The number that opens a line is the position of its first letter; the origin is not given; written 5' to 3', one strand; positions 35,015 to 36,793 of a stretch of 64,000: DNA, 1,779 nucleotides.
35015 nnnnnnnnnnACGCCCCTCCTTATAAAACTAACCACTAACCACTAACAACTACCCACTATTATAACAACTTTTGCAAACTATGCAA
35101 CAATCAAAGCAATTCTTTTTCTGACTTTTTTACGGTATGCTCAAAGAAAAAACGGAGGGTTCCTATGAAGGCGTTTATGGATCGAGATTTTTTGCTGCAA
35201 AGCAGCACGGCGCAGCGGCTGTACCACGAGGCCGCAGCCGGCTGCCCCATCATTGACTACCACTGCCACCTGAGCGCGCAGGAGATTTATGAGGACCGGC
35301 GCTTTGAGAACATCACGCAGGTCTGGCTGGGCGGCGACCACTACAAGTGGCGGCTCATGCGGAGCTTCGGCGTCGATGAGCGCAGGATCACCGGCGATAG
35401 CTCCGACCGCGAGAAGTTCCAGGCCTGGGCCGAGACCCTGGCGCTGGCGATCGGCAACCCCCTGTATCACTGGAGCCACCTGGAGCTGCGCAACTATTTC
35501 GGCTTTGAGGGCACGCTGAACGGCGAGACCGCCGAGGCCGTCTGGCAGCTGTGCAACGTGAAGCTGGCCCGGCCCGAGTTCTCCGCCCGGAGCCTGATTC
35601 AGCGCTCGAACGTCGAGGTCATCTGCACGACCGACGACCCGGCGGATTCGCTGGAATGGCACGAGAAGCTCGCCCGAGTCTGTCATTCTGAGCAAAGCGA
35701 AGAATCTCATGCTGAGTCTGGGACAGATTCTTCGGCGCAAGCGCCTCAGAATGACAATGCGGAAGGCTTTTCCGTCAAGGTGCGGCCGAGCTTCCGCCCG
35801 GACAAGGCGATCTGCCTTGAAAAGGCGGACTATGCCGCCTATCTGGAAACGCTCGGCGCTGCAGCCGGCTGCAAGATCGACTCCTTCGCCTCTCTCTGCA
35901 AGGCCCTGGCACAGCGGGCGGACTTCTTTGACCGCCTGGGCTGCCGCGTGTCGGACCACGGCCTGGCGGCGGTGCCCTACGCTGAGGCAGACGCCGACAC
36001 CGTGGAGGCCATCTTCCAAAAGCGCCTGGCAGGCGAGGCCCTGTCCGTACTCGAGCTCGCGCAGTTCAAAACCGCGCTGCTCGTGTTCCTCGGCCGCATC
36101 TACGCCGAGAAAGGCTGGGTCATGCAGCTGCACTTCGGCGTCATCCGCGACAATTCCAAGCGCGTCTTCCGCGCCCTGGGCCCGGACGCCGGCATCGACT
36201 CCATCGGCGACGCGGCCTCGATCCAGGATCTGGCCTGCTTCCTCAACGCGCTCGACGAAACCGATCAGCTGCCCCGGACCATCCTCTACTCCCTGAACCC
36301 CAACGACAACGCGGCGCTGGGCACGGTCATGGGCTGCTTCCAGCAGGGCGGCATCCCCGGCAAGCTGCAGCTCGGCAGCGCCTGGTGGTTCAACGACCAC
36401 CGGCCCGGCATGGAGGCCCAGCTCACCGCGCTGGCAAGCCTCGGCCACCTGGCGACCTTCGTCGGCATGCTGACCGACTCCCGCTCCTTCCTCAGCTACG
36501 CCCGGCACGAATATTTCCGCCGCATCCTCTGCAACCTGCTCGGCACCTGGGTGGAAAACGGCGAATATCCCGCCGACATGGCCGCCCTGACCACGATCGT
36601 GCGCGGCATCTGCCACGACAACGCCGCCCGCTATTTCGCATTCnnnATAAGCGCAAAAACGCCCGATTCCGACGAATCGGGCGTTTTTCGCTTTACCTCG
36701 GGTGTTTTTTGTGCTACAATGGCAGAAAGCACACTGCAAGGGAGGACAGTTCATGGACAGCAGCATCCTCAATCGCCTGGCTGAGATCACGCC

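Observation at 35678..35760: Palindromic repeat element inserted in frame inside glucuronate isomerase (uxaC)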

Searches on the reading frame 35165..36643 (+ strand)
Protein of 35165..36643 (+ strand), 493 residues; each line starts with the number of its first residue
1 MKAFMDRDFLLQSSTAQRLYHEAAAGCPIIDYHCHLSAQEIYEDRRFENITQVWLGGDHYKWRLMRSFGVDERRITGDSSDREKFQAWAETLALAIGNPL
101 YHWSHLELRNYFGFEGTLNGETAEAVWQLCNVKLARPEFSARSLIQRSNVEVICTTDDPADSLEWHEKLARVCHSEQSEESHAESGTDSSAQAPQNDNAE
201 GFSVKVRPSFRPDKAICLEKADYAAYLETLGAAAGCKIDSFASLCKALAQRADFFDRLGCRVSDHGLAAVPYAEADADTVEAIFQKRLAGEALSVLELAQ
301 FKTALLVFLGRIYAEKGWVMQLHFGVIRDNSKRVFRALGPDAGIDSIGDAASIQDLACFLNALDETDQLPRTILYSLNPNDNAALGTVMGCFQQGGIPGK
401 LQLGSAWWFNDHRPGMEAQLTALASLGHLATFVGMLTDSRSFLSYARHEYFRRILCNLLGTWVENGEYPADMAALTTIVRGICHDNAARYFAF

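Call 8: search_solved_structures(query=window:35165-36643:+, show_alignments=3)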
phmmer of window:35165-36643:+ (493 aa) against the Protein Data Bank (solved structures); distinct sequences matched with E-value up to 0.001: 3.
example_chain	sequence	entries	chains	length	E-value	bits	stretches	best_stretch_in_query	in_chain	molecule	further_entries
3iac_A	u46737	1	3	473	1.2e-168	565.3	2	201-492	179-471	Glucuronate isomerase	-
1j5s_A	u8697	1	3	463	1.2e-81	278.3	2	204-486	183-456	URONATE ISOMERASE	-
2q01_A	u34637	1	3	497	5.7e-31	111.2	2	201-463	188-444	Uronate isomerase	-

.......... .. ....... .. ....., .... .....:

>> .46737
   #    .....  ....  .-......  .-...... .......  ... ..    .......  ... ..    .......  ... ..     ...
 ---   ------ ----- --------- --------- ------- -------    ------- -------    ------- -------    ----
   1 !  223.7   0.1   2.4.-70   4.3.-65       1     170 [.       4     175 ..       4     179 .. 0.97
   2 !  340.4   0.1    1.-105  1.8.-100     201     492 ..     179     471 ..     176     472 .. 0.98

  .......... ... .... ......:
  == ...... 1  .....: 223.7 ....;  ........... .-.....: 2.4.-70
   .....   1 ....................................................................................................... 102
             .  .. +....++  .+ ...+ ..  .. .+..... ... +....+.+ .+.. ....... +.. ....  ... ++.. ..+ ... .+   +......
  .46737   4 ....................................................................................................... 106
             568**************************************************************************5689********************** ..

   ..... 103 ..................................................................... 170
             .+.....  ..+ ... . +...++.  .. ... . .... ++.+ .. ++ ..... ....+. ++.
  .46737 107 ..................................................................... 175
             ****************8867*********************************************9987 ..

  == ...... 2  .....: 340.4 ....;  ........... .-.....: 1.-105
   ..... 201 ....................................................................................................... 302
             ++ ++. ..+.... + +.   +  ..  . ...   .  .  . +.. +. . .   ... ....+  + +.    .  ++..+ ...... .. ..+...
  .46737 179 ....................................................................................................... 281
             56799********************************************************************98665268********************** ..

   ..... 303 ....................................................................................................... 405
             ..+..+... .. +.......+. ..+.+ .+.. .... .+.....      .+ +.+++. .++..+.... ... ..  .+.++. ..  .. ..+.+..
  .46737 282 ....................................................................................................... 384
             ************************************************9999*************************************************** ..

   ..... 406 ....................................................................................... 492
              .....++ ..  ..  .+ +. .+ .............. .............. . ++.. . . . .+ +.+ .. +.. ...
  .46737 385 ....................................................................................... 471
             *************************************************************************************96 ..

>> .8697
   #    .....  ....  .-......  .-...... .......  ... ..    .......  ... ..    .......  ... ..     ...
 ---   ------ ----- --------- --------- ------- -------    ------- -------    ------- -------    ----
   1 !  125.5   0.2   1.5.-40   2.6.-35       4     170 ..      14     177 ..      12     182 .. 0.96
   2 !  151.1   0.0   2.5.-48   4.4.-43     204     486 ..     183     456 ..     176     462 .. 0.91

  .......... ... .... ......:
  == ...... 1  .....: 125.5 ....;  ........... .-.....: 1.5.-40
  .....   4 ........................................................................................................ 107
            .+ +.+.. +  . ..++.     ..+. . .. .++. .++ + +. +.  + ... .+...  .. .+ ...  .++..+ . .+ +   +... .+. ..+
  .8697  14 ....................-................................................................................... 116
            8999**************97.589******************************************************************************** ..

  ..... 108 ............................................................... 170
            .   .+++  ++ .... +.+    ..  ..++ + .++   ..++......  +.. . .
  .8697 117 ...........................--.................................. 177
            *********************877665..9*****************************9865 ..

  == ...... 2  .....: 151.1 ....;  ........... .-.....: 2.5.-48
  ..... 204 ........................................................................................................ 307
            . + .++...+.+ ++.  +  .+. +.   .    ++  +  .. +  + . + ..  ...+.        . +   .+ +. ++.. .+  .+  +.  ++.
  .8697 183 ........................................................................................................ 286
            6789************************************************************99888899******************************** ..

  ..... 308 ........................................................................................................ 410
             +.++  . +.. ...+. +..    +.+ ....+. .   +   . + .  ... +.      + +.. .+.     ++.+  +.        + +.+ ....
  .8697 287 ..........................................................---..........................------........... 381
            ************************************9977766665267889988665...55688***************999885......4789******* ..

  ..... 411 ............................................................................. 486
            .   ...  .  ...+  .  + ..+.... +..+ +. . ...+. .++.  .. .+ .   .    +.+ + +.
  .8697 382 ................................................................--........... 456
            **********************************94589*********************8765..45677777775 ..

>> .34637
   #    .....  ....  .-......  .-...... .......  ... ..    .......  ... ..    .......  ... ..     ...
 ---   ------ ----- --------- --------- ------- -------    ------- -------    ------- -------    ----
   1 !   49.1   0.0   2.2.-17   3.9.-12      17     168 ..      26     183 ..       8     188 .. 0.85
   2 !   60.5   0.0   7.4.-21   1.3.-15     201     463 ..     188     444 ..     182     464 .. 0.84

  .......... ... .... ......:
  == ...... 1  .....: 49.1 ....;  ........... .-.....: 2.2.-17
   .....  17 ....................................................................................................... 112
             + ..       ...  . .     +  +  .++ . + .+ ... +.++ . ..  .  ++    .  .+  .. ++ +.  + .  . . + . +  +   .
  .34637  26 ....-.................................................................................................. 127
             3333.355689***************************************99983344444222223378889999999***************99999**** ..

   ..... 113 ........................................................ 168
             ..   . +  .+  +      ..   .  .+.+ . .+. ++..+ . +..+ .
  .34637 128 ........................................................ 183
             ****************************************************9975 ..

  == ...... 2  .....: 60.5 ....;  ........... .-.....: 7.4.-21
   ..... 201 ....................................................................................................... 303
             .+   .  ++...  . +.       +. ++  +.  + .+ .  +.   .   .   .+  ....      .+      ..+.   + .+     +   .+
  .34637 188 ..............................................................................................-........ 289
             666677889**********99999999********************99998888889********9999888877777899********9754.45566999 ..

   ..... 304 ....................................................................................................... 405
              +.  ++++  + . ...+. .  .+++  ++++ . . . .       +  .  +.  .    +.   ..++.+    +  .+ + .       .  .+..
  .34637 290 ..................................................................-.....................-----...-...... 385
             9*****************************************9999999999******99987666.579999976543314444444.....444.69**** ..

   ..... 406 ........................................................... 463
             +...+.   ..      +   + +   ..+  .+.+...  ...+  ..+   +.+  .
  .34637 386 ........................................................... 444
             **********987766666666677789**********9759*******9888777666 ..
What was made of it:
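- On UxaC / glucuronate isomerase (PF02614, amidohydrolase-fold TIM barrel) - the host gene: E = 1.2e-168 to 3IAC, 1.2e-81 to 1J5S (call 8).
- Checked: Query residues 171-200 face 3 residues of 3IAC (call 8).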

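Call 9: find_homologous_proteins(query=window:35165-36643:+, max_evalue=1e-50)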
Query window:35165-36643:+ (493 aa): 8000 proteins with E <= 1e-50 among 8000 candidates; the best 120 are listed.
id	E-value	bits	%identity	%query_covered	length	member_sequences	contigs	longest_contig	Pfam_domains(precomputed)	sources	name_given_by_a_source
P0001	0.0e+0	1143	100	100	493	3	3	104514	PF02614.21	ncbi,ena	-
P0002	4.7e-243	826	74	100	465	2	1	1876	PF02614.21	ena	-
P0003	3.3e-233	793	71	100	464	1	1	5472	PF02614.21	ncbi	-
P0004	2.0e-232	791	70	100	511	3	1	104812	PF02614.21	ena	-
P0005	2.1e-232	790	71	100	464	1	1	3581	PF02614.21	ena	-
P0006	4.6e-232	789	71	100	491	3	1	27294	PF02614.21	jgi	jgi:Glucuronate isomerase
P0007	4.7e-231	786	70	100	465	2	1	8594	PF02614.21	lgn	-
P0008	5.3e-231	786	71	100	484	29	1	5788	PF02614.21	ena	-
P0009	7.1e-231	785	71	100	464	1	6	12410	PF02614.21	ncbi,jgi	jgi:glucuronate isomerase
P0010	7.6e-230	782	70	100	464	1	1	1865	PF02614.21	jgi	-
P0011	6.6e-229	779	70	100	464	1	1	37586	PF02614.21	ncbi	-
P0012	6.6e-229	779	70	100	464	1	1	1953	PF02614.21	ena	-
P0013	6.7e-229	779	70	100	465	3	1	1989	PF02614.21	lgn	-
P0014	1.8e-228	777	70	100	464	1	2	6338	PF02614.21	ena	-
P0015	2.8e-228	777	70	100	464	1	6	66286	PF02614.21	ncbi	-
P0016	3.0e-228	777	70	100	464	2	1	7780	PF02614.21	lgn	-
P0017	3.0e-228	777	70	100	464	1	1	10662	PF02614.21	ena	-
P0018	6.4e-228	776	70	100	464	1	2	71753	PF02614.21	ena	-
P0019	1.4e-227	775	70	100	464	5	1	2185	PF02614.21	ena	-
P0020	3.4e-227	773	69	100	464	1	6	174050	PF02614.21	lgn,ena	-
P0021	4.8e-227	773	70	100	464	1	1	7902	PF02614.21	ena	-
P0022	3.6e-226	770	70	99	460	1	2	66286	PF02614.21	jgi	jgi:glucuronate isomerase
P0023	3.7e-226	770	69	100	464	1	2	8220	PF02614.21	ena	-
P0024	1.6e-225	768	69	100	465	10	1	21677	PF02614.21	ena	-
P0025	5.8e-225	766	68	100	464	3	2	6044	PF02614.21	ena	-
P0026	7.1e-225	766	69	100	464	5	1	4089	PF02614.21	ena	-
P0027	3.4e-224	763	69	100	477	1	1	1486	PF02614.21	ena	-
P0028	3.9e-224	763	68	100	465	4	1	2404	PF02614.21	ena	-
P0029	5.8e-224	763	67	100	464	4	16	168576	PF02614.21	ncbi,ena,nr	ncbi:MAG: glucuronate isomerase [Clostridia bacterium]|nr:glucuronate isomerase [Clostridia bacteriu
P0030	7.9e-224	762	68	100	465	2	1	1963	PF02614.21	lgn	-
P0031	9.9e-223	759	69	100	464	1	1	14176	PF02614.21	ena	-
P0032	2.8e-222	757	69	100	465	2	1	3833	PF02614.21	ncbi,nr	ncbi:MAG: glucuronate isomerase [Clostridia bacterium]|nr:glucuronate isomerase [Clostridia bacteriu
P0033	4.3e-222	756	69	100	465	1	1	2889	PF02614.21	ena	-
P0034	4.7e-222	756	69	100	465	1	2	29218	PF02614.21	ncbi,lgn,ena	-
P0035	7.0e-222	756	68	100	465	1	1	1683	PF02614.21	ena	-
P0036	4.3e-221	753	68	100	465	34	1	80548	PF02614.21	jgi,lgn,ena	-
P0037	4.7e-221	753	69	100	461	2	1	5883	PF02614.21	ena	-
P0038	6.2e-221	753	69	100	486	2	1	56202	PF02614.21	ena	-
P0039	3.1e-220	750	66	100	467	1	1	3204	PF02614.21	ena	-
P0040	4.8e-220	750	68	100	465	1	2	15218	PF02614.21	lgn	-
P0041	1.2e-218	745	67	100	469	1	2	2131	PF02614.21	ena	-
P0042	1.4e-218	745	66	100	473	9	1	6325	PF02614.21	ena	-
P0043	5.6e-218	743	67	100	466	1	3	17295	PF02614.21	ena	-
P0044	6.7e-218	743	69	100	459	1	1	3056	PF02614.21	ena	-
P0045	7.9e-218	742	69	100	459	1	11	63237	PF02614.21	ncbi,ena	-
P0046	8.4e-218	742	70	100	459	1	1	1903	PF02614.21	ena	-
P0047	9.0e-218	742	69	100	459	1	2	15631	PF02614.21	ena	-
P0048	9.2e-218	742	69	100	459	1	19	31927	PF02614.21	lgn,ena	-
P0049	9.7e-218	742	69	100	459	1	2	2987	PF02614.21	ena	-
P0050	1.3e-217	742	67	100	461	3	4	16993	PF02614.21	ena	-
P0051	1.7e-217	741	69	100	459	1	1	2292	PF02614.21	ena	-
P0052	1.8e-217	741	69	100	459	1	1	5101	PF02614.21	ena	-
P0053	1.9e-217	741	69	100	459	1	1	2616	PF02614.21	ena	-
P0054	1.9e-217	741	67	100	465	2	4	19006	PF02614.21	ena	-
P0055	2.1e-217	741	69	100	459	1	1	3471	PF02614.21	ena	-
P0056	2.7e-217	741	69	100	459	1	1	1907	PF02614.21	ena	-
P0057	4.4e-217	740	69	100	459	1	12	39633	PF02614.21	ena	-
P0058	6.1e-217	739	69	100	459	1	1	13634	PF02614.21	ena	-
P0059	6.9e-217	739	69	100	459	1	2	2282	PF02614.21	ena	-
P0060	1.0e-216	739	69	100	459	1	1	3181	PF02614.21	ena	-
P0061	1.0e-216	739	69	100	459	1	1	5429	PF02614.21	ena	-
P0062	1.1e-216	739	69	100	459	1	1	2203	PF02614.21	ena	-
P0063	1.6e-216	738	69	100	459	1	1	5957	PF02614.21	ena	-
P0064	2.8e-216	737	69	100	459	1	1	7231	PF02614.21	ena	-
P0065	2.8e-216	737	68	100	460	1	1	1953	PF02614.21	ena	-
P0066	3.9e-216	737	69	100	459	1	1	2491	PF02614.21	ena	-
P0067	5.2e-216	736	68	100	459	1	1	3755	PF02614.21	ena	-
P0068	5.8e-216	736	67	100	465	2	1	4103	PF02614.21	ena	-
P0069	6.2e-216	736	66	100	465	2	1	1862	PF02614.21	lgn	-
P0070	6.8e-216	736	68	100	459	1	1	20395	PF02614.21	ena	-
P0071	7.8e-216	736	68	100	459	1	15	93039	PF02614.21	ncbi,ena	-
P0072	1.0e-215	735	68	100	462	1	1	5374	PF02614.21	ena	-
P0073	1.2e-215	735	68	100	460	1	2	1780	PF02614.21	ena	-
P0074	2.1e-215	734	66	100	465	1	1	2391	PF02614.21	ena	-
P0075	2.4e-215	734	68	100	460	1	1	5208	PF02614.21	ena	-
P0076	2.4e-215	734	68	100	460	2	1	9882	PF02614.21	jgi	jgi:glucuronate isomerase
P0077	3.0e-215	734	66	100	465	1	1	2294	PF02614.21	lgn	-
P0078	3.2e-215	734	68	100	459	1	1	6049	PF02614.21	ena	-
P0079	4.0e-215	733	67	99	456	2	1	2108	PF02614.21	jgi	jgi:glucuronate isomerase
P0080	4.1e-215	733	68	100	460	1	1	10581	PF02614.21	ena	-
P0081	4.8e-215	733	68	100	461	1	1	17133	PF02614.21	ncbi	-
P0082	5.2e-215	733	68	100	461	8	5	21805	PF02614.21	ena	-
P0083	5.8e-215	733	69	100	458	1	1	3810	PF02614.21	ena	-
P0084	5.8e-215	733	68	100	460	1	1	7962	PF02614.21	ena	-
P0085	6.0e-215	733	68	100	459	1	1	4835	PF02614.21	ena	-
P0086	7.8e-215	733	68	100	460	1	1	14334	PF02614.21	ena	-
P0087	8.3e-215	732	68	100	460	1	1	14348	PF02614.21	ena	-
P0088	8.3e-215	732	68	100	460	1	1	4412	PF02614.21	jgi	jgi:glucuronate isomerase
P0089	1.3e-214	732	68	100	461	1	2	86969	PF02614.21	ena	-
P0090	1.7e-214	731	68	100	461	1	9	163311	PF02614.21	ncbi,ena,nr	ncbi:MAG: glucuronate isomerase [Oscillospiraceae bacterium]|nr:glucuronate isomerase [Oscillospirac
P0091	2.0e-214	731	67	100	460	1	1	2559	PF02614.21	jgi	jgi:glucuronate isomerase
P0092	2.7e-214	731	68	100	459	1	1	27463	PF02614.21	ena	-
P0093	2.9e-214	731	67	100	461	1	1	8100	PF02614.21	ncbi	-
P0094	3.0e-214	731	67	100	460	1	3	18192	PF02614.21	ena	-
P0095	3.6e-214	730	68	100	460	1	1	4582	PF02614.21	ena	-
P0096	3.9e-214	730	65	100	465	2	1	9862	PF02614.21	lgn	-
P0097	4.5e-214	730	68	100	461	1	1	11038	PF02614.21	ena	-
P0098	5.6e-214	730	67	100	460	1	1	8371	PF02614.21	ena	-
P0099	6.4e-214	729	68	100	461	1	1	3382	PF02614.21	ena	-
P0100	7.7e-214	729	68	100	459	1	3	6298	PF02614.21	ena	-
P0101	9.2e-214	729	68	100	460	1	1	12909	PF02614.21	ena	-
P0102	9.8e-214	729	68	100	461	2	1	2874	PF02614.21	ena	-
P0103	1.2e-213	729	68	99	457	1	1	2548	PF02614.21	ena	-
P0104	1.2e-213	729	68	100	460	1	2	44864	PF02614.21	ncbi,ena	-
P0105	1.2e-213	729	68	100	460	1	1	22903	PF02614.21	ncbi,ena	-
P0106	1.8e-213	728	68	100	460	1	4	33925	PF02614.21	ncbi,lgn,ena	-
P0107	1.8e-213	728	66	100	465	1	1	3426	PF02614.21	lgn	-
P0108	2.6e-213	727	67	100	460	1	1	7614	PF02614.21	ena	-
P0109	2.7e-213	727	67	100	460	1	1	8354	PF02614.21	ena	-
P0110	3.3e-213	727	67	100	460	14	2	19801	PF02614.21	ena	-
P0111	3.6e-213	727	67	100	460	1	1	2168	PF02614.21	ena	-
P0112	3.8e-213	727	67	100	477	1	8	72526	PF02614.21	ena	-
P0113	3.9e-213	727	68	100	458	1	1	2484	PF02614.21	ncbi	-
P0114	4.0e-213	727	67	100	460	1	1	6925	PF02614.21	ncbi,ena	-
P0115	5.3e-213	726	67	100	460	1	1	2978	PF02614.21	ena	-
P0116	5.6e-213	726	67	100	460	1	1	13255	PF02614.21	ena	-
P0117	6.7e-213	726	68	99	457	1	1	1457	PF02614.21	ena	-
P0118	7.0e-213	726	67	100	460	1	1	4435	PF02614.21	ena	-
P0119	7.1e-213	726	67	100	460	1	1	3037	PF02614.21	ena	-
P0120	7.5e-213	726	67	100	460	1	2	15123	PF02614.21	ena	-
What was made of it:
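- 35165..36646 (+): uxaC (glucuronate/uronate isomerase) CDS, 493 aa, the host gene of the insertion. Pfam PF02614 on the precomputed hit (call 9). phmmer E = 1.2e-168 to 3IAC (call 8).
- On UxaC / glucuronate isomerase (PF02614, amidohydrolase-fold TIM barrel) - the host gene: PF02614 on the protein (call 9).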

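Call 13: find_encoding_contigs(protein=P0001, flank=10000, max_places=5)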
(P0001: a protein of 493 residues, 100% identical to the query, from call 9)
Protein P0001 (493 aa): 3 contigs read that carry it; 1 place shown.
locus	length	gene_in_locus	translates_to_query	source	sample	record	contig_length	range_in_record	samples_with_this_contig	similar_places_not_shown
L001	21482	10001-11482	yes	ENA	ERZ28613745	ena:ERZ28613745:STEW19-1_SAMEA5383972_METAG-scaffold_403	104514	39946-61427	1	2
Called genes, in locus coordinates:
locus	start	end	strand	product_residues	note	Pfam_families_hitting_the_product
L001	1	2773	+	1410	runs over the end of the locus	PF00395:SLH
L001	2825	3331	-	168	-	PF11193:DUF2812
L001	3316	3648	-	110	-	PF03551:PadR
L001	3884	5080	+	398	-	PF06224:AlkZ-like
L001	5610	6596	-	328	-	PF13523:Acetyltransf_8 (faint), PF13302:Acetyltransf_3, PF00583:Acetyltransf_1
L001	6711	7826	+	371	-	PF00465:Fe-ADH, PF13685:Fe-ADH_2 (weak), PF25137:ADH_Fe_C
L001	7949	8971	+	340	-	PF02388:FemAB, PF13480:Acetyltransf_6, PF02388:FemAB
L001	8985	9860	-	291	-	PF02311:AraC_binding, PF07883:Cupin_2, PF12833:HTH_18, PF00165:HTH_AraC (weak)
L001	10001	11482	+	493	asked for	PF02614:UxaC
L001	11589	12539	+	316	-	PF02311:AraC_binding (weak), PF07883:Cupin_2 (weak), PF12833:HTH_18, PF00165:HTH_AraC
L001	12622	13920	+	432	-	PF00370:FGGY_N, PF02782:FGGY_C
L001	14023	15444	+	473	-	PF02952:Fucose_iso_C (weak)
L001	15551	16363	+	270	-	PF00596:Aldolase_II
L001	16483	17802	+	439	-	PF06081:ArAE_1 (weak), PF04632:FUSC (weak), PF13515:FUSC_2, PF08282:Hydrolase_3 (weak)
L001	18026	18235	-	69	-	-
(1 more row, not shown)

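Call 14: find_encoding_contigs(protein=P0004, flank=10000, max_places=3)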
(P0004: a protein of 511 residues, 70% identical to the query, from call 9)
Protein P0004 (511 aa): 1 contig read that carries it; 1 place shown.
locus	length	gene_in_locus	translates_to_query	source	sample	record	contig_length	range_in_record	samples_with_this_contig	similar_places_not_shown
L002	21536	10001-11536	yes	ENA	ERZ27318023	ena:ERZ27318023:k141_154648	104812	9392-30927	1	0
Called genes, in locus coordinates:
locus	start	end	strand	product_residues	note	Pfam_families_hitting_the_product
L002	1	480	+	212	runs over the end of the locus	-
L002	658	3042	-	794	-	PF00122:E1-E2_ATPase, PF00702:Hydrolase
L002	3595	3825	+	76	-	-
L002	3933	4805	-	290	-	PF02311:AraC_binding, PF07883:Cupin_2, PF12833:HTH_18, PF00165:HTH_AraC (weak)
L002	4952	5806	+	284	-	PF00106:adh_short, PF08659:KR (weak), PF13561:adh_short_C2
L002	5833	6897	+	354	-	PF00294:PfkB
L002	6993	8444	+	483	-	PF03446:NAD_binding_2, PF00393:6PGD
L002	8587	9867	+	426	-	PF09861:Lar_N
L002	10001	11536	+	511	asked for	PF02614:UxaC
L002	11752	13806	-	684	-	PF13802:Gal_mutarotas_2, PF01055:Glyco_hydro_31_2nd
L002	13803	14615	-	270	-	PF00135:COesterase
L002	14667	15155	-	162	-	PF00135:COesterase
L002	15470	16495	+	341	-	PF00356:LacI, PF13407:Peripla_BP_4 (weak), PF13377:Peripla_BP_3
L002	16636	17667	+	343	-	PF26233:NicX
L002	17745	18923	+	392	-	PF13433:Peripla_BP_5, PF13458:Peripla_BP_6, PF01094:ANF_receptor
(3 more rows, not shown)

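Call 15: find_encoding_contigs(protein=P0006, flank=10000, max_places=2)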
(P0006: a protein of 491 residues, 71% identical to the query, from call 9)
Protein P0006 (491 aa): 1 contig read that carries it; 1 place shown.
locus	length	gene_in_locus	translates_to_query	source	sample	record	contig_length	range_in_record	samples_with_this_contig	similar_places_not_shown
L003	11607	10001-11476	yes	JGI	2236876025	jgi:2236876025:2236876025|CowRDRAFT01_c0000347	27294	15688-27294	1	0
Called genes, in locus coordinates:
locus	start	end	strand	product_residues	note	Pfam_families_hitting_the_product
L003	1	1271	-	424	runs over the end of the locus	PF00709:Adenylsucc_synt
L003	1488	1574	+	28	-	-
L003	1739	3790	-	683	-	PF13802:Gal_mutarotas_2, PF01055:Glyco_hydro_31_2nd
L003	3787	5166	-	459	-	PF00135:COesterase, PF20434:BD-FAE (weak), PF07859:Abhydrolase_3 (faint), PF00135:COesterase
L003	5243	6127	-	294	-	PF02311:AraC_binding, PF07883:Cupin_2, PF14525:AraC_binding_2 (faint), PF12833:HTH_18, PF00165:HTH_AraC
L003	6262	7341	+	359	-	PF03786:UxuA, PF01261:AP_endonuc_2 (faint)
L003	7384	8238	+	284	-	PF00106:adh_short, PF13561:adh_short_C2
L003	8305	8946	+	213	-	PF01081:Aldolase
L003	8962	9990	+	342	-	PF00294:PfkB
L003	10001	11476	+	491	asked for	PF02614:UxaC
